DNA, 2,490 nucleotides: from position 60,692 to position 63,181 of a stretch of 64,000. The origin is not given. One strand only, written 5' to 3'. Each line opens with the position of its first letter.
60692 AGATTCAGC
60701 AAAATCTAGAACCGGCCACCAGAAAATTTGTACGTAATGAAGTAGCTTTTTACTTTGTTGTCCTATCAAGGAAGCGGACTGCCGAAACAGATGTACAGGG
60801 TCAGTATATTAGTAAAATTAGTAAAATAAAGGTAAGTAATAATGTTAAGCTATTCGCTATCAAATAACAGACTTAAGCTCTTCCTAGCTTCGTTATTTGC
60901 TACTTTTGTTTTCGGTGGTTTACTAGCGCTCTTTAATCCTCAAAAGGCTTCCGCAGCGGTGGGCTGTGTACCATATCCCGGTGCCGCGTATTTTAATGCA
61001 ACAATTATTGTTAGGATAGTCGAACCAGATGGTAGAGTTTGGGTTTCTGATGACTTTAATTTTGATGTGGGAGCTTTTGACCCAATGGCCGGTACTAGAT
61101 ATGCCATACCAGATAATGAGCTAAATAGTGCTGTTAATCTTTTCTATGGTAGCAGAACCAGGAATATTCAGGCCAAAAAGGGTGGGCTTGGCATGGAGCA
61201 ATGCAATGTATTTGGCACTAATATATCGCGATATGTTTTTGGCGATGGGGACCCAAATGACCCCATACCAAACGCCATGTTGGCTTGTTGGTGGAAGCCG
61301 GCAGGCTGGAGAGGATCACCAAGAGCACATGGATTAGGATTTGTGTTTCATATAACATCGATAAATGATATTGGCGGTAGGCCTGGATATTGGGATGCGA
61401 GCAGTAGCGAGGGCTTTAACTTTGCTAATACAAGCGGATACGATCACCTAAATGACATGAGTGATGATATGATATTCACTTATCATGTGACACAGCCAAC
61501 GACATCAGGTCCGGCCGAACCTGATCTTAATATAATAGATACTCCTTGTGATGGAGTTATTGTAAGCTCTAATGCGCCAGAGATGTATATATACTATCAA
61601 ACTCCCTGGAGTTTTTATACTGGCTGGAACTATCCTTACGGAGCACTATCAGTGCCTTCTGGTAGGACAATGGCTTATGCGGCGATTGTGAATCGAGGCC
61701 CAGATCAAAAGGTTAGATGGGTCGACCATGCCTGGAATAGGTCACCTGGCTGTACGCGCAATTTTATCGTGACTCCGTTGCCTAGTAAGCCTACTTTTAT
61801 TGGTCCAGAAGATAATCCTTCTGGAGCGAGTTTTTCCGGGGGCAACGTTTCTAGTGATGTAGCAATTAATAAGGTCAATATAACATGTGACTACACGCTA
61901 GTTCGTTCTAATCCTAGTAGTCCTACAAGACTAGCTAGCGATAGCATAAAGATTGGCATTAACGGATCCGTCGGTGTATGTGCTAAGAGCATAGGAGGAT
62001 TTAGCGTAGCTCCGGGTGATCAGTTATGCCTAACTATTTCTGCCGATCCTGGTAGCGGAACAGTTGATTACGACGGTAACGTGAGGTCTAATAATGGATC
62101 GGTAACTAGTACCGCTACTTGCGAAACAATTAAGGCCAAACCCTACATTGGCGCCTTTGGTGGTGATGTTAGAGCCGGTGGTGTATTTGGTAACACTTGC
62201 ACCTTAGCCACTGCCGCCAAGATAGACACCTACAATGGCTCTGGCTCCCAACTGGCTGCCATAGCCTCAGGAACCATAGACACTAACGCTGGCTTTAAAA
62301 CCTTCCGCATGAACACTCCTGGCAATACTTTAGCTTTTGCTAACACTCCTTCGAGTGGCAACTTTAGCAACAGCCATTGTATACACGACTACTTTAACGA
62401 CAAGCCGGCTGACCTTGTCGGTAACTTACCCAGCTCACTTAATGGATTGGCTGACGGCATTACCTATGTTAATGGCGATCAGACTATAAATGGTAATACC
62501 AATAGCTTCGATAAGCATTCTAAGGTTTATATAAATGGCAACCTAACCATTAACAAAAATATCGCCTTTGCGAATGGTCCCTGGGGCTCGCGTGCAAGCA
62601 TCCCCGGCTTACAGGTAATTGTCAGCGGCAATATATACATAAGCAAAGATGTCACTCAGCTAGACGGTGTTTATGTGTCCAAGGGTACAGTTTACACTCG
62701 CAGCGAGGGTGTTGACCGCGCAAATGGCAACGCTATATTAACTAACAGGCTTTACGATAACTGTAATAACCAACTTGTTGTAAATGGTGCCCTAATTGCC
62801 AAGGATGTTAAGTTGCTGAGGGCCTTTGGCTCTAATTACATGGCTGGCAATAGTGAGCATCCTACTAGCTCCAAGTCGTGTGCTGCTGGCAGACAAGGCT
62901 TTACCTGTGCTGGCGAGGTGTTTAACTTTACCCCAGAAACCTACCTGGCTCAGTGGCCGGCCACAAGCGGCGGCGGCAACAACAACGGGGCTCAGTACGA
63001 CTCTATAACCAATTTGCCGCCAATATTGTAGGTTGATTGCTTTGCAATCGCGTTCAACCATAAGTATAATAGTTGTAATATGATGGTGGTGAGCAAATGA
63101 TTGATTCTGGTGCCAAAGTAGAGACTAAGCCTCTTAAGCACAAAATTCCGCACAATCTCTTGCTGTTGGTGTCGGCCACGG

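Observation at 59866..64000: Cluster of four secreted or membrane-anchored proteins (foldase-like, 729-aa beta-helix-like Cys-rich protein, small anchor protein, second secreted protein): candidate lineage-specific surface or attachment system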

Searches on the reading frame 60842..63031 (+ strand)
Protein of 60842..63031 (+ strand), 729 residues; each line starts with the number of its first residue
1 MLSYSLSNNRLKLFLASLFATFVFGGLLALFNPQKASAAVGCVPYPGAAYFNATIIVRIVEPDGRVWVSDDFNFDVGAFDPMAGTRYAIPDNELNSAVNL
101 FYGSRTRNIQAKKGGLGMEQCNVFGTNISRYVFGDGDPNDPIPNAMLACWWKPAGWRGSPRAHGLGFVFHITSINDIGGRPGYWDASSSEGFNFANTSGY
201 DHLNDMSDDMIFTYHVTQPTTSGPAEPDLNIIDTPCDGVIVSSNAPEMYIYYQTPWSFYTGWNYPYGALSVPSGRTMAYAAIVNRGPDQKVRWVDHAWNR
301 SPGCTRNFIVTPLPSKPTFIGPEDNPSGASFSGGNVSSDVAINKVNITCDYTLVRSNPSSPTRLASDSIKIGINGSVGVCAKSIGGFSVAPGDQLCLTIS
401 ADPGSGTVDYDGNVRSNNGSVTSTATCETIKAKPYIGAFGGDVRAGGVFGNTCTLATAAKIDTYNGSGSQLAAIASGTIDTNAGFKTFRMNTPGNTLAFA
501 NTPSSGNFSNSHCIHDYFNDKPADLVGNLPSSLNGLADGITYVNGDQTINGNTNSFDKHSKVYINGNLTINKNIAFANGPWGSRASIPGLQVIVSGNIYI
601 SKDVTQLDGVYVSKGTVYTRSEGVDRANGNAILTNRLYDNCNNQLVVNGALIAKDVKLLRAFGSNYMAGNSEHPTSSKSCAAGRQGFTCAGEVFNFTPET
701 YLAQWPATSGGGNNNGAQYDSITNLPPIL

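Call 5: search_protein_families(library=pfam, proteins=[window:60842-63031:+], max_evalue=1)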
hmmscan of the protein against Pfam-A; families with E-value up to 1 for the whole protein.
window:60842-63031:+ (729 aa): 1 family
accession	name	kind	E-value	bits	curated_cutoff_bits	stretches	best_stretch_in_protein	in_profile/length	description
PF14382.12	ECR1_N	-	0.015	15.5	27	1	389-416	2-29/38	Exosome complex exonuclease RRP4 N-terminal region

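Call 6: find_homologous_proteins(query=window:60842-63031:+)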
Query window:60842-63031:+ (729 aa): 3 proteins with E <= 0.001 among 8000 candidates.
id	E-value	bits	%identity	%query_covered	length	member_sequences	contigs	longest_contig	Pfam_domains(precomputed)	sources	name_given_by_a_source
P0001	0.0e+0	1688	100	100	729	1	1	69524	-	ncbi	-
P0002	2.0e-217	742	78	60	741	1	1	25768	-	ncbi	-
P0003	4.6e-13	66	30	41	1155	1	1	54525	-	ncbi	-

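Call 7: search_protein_families(library=ncbifam, proteins=[window:60842-63031:+], max_evalue=1)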
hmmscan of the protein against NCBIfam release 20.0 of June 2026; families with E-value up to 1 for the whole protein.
window:60842-63031:+ (729 aa): 1 family
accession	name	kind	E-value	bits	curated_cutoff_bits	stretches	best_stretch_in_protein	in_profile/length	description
NF038216.1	ABZJ_00895_fam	subfamily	0.38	10.6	33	1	13-57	7-51/134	ABZJ_00895 family protein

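Call 8: find_encoding_contigs(protein=P0001, flank=10000)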
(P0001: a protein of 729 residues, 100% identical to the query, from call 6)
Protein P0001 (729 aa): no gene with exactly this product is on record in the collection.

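Call 9: find_encoding_contigs(protein=P0002, flank=10000)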
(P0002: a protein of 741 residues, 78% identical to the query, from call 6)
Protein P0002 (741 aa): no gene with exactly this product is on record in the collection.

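Call 10: find_encoding_contigs(protein=P0003, flank=10000)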
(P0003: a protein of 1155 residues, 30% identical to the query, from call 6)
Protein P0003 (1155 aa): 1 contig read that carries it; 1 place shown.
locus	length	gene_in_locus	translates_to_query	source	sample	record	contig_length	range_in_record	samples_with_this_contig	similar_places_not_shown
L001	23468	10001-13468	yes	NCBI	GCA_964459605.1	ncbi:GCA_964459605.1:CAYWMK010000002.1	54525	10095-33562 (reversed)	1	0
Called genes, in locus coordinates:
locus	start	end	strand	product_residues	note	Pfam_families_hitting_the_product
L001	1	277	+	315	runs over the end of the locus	PF13354:Beta-lactamase2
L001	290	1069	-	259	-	PF01061:ABC2_membrane, PF12698:ABC2_membrane_3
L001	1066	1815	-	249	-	PF02463:SMC_N (faint), PF00005:ABC_tran, PF13304:AAA_21 (faint)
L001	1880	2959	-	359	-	PF00350:Dynamin_N (faint), PF01926:MMR_HSR1, PF02421:FeoB_N, PF06071:YchF-GTPase_C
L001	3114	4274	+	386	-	-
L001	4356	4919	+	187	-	PF13424:TPR_12 (faint)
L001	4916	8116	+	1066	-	-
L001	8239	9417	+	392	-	-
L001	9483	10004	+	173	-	PF13181:TPR_8 (faint)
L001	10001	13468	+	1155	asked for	-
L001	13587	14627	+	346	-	PF25216:Volactin (faint), PF11104:PilM_2, PF14450:FtsA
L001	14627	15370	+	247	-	-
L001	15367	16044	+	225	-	-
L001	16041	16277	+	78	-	-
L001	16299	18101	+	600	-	PF05157:MshEN, PF00437:T2SSE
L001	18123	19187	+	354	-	PF00437:T2SSE, PF13191:AAA_16 (weak)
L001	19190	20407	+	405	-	PF28597:T2SSF_N, PF00482:T2SSF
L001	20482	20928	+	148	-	PF07963:N_methyl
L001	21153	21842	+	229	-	PF06750:A24_N_bact, PF01478:Peptidase_A24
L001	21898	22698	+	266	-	-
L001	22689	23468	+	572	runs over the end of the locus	PF16841:CBM60 (faint)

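Call 15: find_related_loci(query=A1, collection=genome_contigs, flank=10000)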
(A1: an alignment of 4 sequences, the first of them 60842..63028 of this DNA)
Query A1 (729 aa) in genome_contigs; peptide patterns used: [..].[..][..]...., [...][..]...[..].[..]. (x = any residue, [..] = any of these).
45 stretches matched a pattern; 4 encode a relative of the query (tblastn E <= 1e-3); 3 distinct loci.
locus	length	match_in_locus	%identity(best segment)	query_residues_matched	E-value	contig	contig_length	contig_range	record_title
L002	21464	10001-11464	28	306-728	4e-31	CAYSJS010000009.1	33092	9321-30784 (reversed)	MAG TPA_asm: uncultured Candidatus Saccharibacteria bacterium isolate SRP135725_co1_201 genome assembly, contig: NODE_14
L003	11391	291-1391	30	421-729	1e-27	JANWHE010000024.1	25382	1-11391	MAG: Candidatus Saccharimonadales bacterium isolate CRAIB_MAG7 c_000000089973, whole genome shotgun sequence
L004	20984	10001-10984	33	418-729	3e-31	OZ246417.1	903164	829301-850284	MAG: uncultured Candidatus Saccharibacteria bacterium isolate binchicken_co179_116 genome assembly, chromosome: 1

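Call 27: search_protein_representatives(alignment_id=A2)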
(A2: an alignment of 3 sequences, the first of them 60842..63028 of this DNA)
Query: 3 sequences, 743 profile positions. Proteins with E-value up to 0.001 (for the whole library): 3716; up to 1e-10: 2803; up to 1e-30: 1197. The best 150 are listed.
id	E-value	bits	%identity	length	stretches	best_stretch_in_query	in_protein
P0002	0.0e+00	1329.0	-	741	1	12-743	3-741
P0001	0.0e+00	1237.0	-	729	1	1-743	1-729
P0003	3.2e-284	961.5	-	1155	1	1-743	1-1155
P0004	7.1e-131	454.5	-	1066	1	358-743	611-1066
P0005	1.7e-83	297.9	-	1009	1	356-743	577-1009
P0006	2.9e-74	267.3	-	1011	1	357-743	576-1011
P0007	5.8e-74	266.3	-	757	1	15-743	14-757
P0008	2.4e-72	261.0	-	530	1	318-743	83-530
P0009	1.4e-71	258.4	-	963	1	370-743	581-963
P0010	2.7e-71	257.5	-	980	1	284-743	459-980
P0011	3.3e-69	250.6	-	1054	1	445-743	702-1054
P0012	7.6e-69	249.4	-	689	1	322-743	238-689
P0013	1.1e-68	248.8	-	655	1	295-743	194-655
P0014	4.4e-68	246.9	-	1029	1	157-743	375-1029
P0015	7.5e-68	246.1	-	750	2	314-743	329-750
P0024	9.8e-65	235.8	-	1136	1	406-743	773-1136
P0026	1.8e-64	235.0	-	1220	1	404-743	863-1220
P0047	1.6e-61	225.2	-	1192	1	403-743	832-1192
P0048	3.7e-61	224.0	-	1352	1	399-743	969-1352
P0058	2.7e-60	221.2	-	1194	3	401-743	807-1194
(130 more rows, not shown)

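Call 37: search_protein_families(library=pfam, proteins=[P0003, P0005, P0024, P0026, P0048, P0047, P0058, P0014], max_evalue=0.01)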
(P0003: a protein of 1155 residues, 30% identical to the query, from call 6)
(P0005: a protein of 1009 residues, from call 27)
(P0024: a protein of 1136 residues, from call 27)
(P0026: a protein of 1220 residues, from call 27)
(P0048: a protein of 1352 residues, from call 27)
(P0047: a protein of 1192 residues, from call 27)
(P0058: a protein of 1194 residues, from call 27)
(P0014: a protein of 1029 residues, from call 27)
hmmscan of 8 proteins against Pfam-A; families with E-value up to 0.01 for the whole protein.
P0003 (1155 aa): 1 family
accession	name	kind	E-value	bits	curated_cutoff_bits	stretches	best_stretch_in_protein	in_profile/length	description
PF16158.11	N_BRCA1_IG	-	7.8e-05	23.6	28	1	493-589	4-102/108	Ig-like domain from next to BRCA1 gene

P0005 (1009 aa): 0 families

P0024 (1136 aa): 0 families

P0026 (1220 aa): 0 families

P0048 (1352 aa): 2 families
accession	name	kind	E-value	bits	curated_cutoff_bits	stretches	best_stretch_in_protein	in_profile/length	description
PF13624.11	SurA_N_3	-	0.00093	19.5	27.2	1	29-122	15-113/162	SurA-like N-terminal domain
PF13623.11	SurA_N_2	-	0.0013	19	28.5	1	28-125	12-118/145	SurA-like N-terminal domain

P0047 (1192 aa): 2 families
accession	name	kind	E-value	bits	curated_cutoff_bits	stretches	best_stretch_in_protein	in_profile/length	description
PF13624.11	SurA_N_3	-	0.00065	20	27.2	1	24-118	12-114/162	SurA-like N-terminal domain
PF04854.19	DUF624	-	0.007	17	24.2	0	293-337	20-64/77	Protein of unknown function, DUF624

P0058 (1194 aa): 0 families

P0014 (1029 aa): 0 families

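Call 38: predict_structure(alignment_id=A4)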
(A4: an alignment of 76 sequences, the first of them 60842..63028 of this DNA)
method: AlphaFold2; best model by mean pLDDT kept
length: 729 residues; sequences in the alignment: 76
mean_pLDDT: 70.1   pTM: 0.62
mean pLDDT of the five models: 70.1, 69.9, 68.8, 67.5, 66.3
residues with pLDDT >= 90: 249; 70-90: 174; 50-70: 88; < 50: 218
segments of 3 or more residues with pLDDT < 50: 1-6, 35-64, 66-220, 257-259, 265-268, 711-720, 722-729
pLDDT, mean of each block of 10 residues (from residue 1): 49 85 88 51 36 39 42 33 32 36 32 28 28 34 32 32 32 34 30 31 36 37 70 83 80 57 50 55 61 79 92 98 95 97 97 91 97 97 95 96 97 96 97 92 87 75 87 86 75 73 63 86 78 76 92 79 94 90 90 95 94 95 62 71 94 93 89 88 90 90 76 46 44
secondary structure, 60 per line:
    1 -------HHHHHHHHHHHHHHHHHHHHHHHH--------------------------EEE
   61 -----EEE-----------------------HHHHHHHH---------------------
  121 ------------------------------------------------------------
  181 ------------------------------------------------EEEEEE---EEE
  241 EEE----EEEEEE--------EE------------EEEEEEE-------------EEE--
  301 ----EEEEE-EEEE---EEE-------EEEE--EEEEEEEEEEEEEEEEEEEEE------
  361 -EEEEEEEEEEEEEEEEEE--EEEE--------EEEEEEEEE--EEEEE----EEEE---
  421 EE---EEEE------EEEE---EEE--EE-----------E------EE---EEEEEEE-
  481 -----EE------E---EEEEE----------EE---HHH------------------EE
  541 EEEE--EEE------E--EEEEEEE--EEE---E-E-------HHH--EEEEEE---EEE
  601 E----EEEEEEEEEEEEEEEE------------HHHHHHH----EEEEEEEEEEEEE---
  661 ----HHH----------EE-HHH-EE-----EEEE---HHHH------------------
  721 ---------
elements in order (helices of 4 or more, strands of 3 or more residues): H8-31 E58-60 E66-68 H92-99 E229-234 E238-243 E248-253 E276-282 E296-298 E305-309 E311-314 E318-320 E328-331 E334-354 E362-379 E382-385 E394-402 E405-409 E414-417 E426-429 E436-439 E443-445 E473-479 E498-502 E539-544 E547-549 E559-565 E568-570 E589-594 E598-601 E606-621 H634-640 E645-657 E692-695 H699-702

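Call 43: find_homologous_proteins(query=A4, max_evalue=1e-10)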
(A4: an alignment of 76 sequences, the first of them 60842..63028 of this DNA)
Query A4 (76 sequences) (729 aa, profile of the alignment): 4 proteins with E <= 1e-10 among 8000 candidates.
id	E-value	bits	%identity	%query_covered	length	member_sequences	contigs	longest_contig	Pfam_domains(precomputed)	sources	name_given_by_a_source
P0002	5.0e-160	553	78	60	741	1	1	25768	-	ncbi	-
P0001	1.2e-146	509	100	100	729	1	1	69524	-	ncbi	-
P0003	2.7e-108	382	30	41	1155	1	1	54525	-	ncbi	-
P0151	1.7e-55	208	27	50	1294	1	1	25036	-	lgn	-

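Call 82: fold_search(model_id=the predicted structure, library=pdb)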
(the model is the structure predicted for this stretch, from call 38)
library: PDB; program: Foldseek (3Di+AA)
matches with E <= 10: 849; with E <= 0.001: 0
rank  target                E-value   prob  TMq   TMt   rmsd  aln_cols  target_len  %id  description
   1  6qvi_B                2.3e-03  0.87  0.17  0.23  24.9       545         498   10  Crystal structure of competence-associated pilin ComZ from Thermus thermophilus (released 2019-05-29)
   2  4doh_B                5.8e-03  0.99  0.14  0.35   8.2       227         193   10  IL20/IL201/IL20R2 Ternary Complex (released 2012-07-18)
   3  3vmp                  1.2e-02  0.92  0.08  0.09  10.6       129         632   16  Crystal structure of dextranase from Streptococcus mutans in complex with 4,5-epoxypentyl alpha-D-glucopyranoside (released 2012-02-15)
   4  7u6f_B3               1.4e-02  0.28  0.08  0.15  22.6       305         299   12  Mouse retromer (VPS26/VPS35/VPS29) heterotrimers (released 2022-10-12)
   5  6df3_H                1.6e-02  0.93  0.13  0.32   8.7       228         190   11  Crystal structure of ternary complex of IL-24 with soluble receptors IL-22RA and IL-20RB (released 2018-08-15)
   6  9ijr_C                1.7e-02  0.33  0.08  0.15  25.2       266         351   11  Cryo-EM structure of the orphan GPR52 beta-arrestin 1 complex bound to ligand c17 (released 2025-09-03)
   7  5f0m_B                1.9e-02  0.30  0.08  0.15  22.8       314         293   12  Structure of retromer VPS26-VPS35 subunits bound to SNX3 and DMT1 (SeMet labeled) (released 2016-12-07)
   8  4ni6                  1.9e-02  0.92  0.09  0.36   9.9       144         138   12  Repeat domain 1 of Clostridium perfringens CPE0147 (released 2013-12-04)
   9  8f90_C                2.3e-02  0.91  0.10  0.34   9.9       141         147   13  Intramolecular ester bond-containing repeat domain 2 from Suipraoptans intestinalis adhesin (released 2024-06-19)
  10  9npa                  2.3e-02  0.84  0.10  0.10   9.8       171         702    9  Crystal structure of the inactive conformation of a glycoside hydrolase (CapGH2b) from the GH2 family in the space group (released 2025-11-12)
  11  7f1w_B                2.3e-02  0.38  0.09  0.16  24.7       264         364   10  X-ray crystal structure of visual arrestin complexed with inositol hexaphosphate (released 2021-10-27)
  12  6h7w_C                2.3e-02  0.21  0.07  0.14  22.3       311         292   11  Model of retromer-Vps5 complex assembled on membrane. (released 2018-09-26)
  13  4zwj_B                2.5e-02  0.38  0.09  0.10  24.2       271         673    7  Crystal structure of rhodopsin bound to arrestin by femtosecond X-ray laser (released 2015-07-29)
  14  3vmn                  2.9e-02  0.90  0.09  0.11  11.1       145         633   14  Crystal structure of dextranase from Streptococcus mutans (released 2012-02-15)
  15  7jsm_D                2.9e-02  0.20  0.08  0.13  24.1       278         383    9  CRYSTAL STRUCTURE OF NATIVE BOVINE ARRESTIN 1 (released 2021-10-13)
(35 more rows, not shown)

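Call 99: fold_search(model_id=the predicted structure, library=viral)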
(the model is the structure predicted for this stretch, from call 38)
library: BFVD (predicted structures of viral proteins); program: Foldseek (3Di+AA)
matches with E <= 10: 209; with E <= 0.001: 0
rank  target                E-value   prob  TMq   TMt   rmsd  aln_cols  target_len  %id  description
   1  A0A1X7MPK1            3.4e-03  0.11  0.07  0.07  34.2       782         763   10  Fiber [Bottlenose dolphin adenovirus 1]
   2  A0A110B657            3.8e-03  0.14  0.08  0.07  31.8       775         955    8  (no name in the UniProt tables at hand)
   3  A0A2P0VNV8            4.6e-03  0.21  0.09  0.06  31.6       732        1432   13  Fibronectin type-III domain-containing protein [Tetraselmis virus 1]
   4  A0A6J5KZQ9            1.8e-02  0.23  0.08  0.10  42.4       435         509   12  Uncharacterized protein [uncultured Caudovirales phage]
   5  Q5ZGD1                2.1e-02  0.21  0.08  0.06  25.4       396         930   13  (no name in the UniProt tables at hand)
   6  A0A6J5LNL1            2.3e-02  0.08  0.09  0.07  50.3       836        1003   12  Uncharacterized protein [uncultured Caudovirales phage]
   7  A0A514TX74            2.4e-02  0.13  0.06  0.10  39.1       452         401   13  (no name in the UniProt tables at hand)
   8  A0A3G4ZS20            2.8e-02  0.20  0.07  0.11  41.0       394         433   15  Uncharacterized protein [Edafosvirus sp.]
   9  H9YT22                3.2e-02  0.05  0.06  0.06  36.5       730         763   10  (no name in the UniProt tables at hand)
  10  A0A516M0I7            3.4e-02  0.23  0.08  0.15  27.9       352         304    9  (no name in the UniProt tables at hand)
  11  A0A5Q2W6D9            3.4e-02  0.15  0.06  0.11  40.2       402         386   13  (no name in the UniProt tables at hand)
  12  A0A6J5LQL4            3.4e-02  0.06  0.05  0.04  31.4       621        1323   14  Uncharacterized protein [uncultured Caudovirales phage]
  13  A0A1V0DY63            4.5e-02  0.18  0.08  0.08  39.7       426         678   14  Uncharacterized protein [Dinoroseobacter phage vB_DshS-R5C]
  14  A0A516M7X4            4.7e-02  0.08  0.06  0.07  49.1       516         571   12  (no name in the UniProt tables at hand)
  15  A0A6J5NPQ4            5.2e-02  0.23  0.10  0.08  28.9       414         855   12  Uncharacterized protein [uncultured Caudovirales phage]
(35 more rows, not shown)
